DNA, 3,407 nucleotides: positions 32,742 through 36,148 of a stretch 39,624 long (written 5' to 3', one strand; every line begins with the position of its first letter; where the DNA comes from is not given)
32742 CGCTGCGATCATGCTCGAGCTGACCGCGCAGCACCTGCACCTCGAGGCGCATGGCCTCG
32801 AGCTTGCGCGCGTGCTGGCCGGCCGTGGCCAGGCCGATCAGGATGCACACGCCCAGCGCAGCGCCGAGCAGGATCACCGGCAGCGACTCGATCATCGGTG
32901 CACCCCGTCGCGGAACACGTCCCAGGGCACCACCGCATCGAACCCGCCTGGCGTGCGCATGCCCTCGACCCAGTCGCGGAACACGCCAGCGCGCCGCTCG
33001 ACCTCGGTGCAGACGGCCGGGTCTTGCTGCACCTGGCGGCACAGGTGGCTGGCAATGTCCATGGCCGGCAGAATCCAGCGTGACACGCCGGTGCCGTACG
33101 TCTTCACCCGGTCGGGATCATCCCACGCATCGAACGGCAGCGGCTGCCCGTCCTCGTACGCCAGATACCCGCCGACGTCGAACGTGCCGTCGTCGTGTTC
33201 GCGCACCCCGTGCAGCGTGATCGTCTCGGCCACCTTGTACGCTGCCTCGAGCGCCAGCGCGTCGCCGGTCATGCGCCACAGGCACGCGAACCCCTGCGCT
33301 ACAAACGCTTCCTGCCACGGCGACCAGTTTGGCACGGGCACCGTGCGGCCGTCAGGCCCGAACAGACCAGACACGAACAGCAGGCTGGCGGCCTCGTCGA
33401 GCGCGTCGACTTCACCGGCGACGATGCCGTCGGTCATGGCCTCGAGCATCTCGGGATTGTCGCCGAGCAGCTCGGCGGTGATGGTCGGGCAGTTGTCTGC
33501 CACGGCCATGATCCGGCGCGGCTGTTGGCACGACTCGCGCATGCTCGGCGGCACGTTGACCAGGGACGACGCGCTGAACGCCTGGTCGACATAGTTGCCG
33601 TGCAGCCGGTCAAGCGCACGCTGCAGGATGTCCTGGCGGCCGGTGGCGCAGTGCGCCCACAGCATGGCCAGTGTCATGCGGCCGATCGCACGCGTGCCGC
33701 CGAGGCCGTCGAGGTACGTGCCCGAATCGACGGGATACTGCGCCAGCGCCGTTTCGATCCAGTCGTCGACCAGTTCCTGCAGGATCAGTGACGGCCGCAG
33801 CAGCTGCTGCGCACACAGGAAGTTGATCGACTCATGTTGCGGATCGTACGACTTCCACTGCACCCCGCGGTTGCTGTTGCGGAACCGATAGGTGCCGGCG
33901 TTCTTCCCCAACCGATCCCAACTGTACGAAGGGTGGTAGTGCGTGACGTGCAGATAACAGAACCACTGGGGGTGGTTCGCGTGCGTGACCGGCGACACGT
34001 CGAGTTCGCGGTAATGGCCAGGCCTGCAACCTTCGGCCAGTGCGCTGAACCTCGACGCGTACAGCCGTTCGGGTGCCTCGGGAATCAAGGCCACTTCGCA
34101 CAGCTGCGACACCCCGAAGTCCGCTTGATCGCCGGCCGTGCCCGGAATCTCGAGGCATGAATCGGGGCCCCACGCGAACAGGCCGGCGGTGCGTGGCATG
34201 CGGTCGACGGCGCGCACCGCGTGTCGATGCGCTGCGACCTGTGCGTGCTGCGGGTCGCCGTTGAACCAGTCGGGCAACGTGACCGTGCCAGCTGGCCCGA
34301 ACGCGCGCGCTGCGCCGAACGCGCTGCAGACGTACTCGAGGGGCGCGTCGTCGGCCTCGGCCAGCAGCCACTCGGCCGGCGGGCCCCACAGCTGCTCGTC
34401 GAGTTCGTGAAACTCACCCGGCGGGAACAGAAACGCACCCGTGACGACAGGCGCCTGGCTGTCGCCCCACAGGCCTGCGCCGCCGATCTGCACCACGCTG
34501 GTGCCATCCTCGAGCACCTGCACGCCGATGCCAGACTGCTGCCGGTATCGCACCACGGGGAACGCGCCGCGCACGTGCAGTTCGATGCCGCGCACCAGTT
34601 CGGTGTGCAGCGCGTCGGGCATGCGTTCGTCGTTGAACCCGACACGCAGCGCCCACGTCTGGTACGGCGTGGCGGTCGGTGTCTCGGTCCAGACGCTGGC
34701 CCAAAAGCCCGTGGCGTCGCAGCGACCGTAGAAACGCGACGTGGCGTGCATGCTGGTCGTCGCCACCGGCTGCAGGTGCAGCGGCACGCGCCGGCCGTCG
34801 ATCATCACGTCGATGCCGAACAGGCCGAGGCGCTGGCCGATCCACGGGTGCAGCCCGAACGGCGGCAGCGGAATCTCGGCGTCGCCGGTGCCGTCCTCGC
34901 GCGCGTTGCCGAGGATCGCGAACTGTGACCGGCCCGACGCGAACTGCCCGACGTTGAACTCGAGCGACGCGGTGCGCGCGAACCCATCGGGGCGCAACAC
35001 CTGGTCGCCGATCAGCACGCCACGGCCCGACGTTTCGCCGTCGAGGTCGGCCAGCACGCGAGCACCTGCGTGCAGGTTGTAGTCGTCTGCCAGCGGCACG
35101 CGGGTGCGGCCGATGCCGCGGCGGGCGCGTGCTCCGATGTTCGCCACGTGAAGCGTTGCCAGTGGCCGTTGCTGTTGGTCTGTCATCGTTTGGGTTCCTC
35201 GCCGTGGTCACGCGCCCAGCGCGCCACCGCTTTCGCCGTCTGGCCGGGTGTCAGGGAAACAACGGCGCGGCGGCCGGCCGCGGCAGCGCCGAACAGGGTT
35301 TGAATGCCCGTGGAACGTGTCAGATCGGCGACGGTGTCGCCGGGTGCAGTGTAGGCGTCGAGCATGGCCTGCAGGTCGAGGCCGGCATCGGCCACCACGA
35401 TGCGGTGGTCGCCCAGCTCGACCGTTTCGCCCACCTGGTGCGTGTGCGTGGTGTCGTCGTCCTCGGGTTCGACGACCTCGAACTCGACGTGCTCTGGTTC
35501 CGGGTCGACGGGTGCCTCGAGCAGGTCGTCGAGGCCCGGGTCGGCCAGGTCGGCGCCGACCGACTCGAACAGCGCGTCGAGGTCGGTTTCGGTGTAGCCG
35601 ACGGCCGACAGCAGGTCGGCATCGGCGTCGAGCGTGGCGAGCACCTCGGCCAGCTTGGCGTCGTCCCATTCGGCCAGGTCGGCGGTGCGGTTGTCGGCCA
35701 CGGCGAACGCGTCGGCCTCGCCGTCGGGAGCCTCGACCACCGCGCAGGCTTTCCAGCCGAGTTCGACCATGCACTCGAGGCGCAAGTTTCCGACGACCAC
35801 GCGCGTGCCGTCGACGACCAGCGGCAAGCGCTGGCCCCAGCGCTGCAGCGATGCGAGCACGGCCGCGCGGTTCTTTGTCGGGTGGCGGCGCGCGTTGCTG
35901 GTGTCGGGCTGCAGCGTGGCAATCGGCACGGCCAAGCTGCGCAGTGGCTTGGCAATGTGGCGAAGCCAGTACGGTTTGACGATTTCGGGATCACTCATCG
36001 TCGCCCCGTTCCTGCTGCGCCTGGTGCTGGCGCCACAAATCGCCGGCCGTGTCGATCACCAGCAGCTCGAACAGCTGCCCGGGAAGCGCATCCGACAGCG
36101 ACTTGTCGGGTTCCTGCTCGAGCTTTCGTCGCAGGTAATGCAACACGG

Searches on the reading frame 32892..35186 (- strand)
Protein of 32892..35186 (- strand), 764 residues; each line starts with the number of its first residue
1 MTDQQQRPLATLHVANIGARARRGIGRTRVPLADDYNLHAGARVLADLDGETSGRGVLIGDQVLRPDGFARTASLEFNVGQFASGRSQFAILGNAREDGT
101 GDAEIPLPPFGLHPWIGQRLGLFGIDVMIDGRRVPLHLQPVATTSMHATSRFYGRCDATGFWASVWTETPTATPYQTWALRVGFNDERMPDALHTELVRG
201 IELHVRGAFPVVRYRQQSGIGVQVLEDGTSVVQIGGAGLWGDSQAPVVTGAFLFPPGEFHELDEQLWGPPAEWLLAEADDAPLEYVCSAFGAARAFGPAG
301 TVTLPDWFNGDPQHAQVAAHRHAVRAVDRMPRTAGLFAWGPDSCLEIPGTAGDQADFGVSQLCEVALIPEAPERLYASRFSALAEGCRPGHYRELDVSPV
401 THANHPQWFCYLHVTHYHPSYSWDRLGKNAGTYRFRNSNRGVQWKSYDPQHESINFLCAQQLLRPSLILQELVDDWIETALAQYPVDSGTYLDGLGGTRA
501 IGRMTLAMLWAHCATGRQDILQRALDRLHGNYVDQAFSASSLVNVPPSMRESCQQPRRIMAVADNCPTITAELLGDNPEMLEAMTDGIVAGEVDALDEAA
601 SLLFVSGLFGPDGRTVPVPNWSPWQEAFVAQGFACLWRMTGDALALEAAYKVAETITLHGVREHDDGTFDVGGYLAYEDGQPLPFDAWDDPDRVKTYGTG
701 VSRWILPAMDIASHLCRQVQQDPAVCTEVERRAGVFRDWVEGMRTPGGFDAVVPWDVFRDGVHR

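Call 24: find_related_loci(query=window:32892-35186:-, collection=viral_contigs, flank=6000)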
Query window:32892-35186:- (764 aa) in viral_contigs; peptide patterns used: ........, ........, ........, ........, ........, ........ (x = any residue, [..] = any of these).
3 stretches matched a pattern, but none encodes a relative of the query by tblastn (E <= 1e-3).

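Call 39: search_protein_families(library=phrogs, proteins=[window:32892-35186:-], max_evalue=0.001)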
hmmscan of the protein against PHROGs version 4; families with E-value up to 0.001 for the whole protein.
window:32892-35186:- (764 aa): 0 families

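Call 73: search_protein_families(library=ncbifam, proteins=[window:32892-35186:-], max_evalue=0.01)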
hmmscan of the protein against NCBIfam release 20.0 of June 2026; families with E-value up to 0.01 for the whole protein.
window:32892-35186:- (764 aa): 0 families

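Call 78: search_protein_families(library=pfam, proteins=[window:32892-35186:-], max_evalue=0.001)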
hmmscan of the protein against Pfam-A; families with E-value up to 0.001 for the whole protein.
window:32892-35186:- (764 aa): 0 families

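Call 79: search_protein_families(library=padloc, proteins=[window:32892-35186:-], max_evalue=0.01)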
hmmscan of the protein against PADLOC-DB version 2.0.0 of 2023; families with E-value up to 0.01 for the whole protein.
window:32892-35186:- (764 aa): 0 families

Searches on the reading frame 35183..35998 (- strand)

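Call 39: search_protein_families(library=phrogs, proteins=[window:35183-35998:-], max_evalue=0.001)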
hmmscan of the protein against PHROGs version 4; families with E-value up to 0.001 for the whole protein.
window:35183-35998:- (271 aa): 10 families
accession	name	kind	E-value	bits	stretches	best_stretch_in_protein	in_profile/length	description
phrog_723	-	DNA, RNA and nucleotide metabolism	2.6e-28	100.3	1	19-216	11-219/223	ParB-like partition protein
phrog_620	-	DNA, RNA and nucleotide metabolism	2.6e-27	97.3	1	22-194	10-176/217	ParB-like partition protein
phrog_498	-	other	3.2e-27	96.3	1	23-208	37-211/633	DNA methyltransferase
phrog_8071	-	DNA, RNA and nucleotide metabolism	1.2e-17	65.2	1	22-204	8-173/389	ParB-like partition protein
phrog_15396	-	DNA, RNA and nucleotide metabolism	2.1e-11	45.1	1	24-145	7-132/258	ParB-like partition nuclease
phrog_940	-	DNA, RNA and nucleotide metabolism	3.5e-10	40.7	1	24-144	9-117/388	nuclease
phrog_930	-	DNA, RNA and nucleotide metabolism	1.7e-08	35.7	1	25-189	11-177/223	ParB-like partition protein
phrog_6392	-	DNA, RNA and nucleotide metabolism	3.2e-05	25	1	88-202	91-197/268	ParB-like partition protein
phrog_5475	-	unknown function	9.2e-05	22.4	1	22-113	4-95/458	-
phrog_9353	-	unknown function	0.00011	23.2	1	33-147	23-141/245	-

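Call 78: search_protein_families(library=pfam, proteins=[window:35183-35998:-], max_evalue=0.001)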
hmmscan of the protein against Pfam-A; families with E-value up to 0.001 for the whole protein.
window:35183-35998:- (271 aa): 0 families
